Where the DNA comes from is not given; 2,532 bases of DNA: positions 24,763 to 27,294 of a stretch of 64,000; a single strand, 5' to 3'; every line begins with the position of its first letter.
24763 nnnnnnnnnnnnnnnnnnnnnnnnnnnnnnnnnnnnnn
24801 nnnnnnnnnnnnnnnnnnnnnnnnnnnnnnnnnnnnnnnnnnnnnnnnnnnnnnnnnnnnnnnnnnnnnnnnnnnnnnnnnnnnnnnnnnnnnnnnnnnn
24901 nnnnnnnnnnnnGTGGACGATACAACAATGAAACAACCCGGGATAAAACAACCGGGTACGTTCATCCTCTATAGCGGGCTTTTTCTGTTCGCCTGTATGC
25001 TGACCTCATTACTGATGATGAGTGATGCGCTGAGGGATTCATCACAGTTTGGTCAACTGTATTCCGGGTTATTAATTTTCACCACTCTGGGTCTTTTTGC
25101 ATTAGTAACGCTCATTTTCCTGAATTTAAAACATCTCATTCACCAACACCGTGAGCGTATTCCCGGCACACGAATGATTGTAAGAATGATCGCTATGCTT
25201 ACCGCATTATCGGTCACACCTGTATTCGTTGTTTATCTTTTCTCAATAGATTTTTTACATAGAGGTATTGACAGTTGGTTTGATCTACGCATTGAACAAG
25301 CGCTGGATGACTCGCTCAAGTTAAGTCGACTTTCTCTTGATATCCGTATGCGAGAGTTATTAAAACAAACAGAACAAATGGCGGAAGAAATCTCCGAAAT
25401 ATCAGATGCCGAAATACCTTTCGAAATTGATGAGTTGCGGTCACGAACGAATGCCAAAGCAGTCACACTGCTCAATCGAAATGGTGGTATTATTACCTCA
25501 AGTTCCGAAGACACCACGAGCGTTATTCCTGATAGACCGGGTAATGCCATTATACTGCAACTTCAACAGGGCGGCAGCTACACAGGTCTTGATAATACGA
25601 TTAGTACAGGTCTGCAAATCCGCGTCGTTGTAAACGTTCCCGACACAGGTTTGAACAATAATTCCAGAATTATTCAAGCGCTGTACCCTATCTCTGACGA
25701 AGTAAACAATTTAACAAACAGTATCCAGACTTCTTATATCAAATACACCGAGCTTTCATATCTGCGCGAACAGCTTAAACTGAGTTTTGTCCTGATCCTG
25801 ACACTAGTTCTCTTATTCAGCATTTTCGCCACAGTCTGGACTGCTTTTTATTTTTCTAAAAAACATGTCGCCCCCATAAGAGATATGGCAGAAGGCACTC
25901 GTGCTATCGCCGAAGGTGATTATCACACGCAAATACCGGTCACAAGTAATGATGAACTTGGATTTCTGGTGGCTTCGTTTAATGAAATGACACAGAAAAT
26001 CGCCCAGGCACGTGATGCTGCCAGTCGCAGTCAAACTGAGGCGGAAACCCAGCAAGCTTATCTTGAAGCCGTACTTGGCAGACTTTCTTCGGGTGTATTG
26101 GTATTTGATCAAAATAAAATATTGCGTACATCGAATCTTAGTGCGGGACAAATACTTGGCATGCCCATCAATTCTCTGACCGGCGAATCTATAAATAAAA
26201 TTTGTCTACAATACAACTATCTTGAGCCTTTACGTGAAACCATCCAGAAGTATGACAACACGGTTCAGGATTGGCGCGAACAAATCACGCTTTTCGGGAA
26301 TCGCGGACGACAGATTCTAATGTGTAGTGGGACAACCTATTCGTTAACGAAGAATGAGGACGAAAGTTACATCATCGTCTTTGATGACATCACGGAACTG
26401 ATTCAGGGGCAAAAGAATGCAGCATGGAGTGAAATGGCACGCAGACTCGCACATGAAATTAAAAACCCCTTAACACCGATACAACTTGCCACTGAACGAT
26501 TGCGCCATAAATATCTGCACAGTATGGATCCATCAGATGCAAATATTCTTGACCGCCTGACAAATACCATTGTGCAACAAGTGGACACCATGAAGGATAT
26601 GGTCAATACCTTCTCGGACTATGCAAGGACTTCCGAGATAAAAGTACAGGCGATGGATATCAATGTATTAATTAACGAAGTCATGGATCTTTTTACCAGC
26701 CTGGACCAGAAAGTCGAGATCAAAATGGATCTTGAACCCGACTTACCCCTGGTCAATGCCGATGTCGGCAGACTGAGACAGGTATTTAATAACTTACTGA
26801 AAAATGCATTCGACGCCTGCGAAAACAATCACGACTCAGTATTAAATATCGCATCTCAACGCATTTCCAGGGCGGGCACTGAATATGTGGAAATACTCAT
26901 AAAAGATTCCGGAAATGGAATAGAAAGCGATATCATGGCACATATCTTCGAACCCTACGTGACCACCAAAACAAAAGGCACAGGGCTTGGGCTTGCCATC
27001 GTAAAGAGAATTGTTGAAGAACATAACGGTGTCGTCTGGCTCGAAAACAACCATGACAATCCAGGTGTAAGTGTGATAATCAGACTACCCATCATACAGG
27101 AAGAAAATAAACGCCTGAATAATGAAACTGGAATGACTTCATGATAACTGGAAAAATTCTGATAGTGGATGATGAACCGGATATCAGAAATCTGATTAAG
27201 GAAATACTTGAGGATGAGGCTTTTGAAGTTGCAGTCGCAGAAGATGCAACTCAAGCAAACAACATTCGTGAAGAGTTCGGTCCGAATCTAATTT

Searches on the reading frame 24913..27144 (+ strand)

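Call 28: search_protein_families(library=pfam, proteins=[window:24913-27144:+], max_evalue=0.001)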
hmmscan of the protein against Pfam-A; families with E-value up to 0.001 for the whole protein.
window:24913-27144:+ (743 aa): 7 families
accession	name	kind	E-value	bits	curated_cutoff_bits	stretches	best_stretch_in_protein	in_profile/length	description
PF02518.31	HATPase_c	-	1.1e-21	77.8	26.4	1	617-727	2-109/111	Histidine kinase-, DNA gyrase B-, and HSP90-like ATPase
PF00672.30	HAMP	-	2.9e-15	56.8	25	1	315-363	3-51/53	HAMP domain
PF00512.31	HisKA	-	2e-10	41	26.9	1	505-573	2-63/66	His Kinase A (phospho-acceptor) domain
PF14501.12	HATPase_c_5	-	9.8e-07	29.1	22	1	622-721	7-99/102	GHKL domain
PF13426.13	PAS_9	-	0.0001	23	27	1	395-495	4-103/103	PAS domain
PF19312.4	NtrY_N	-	0.00011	22.1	23.2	1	30-165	17-153/291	NtrY N-terminal region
PF12860.13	PAS_7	-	0.00027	21.5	27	1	390-498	3-112/115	PAS fold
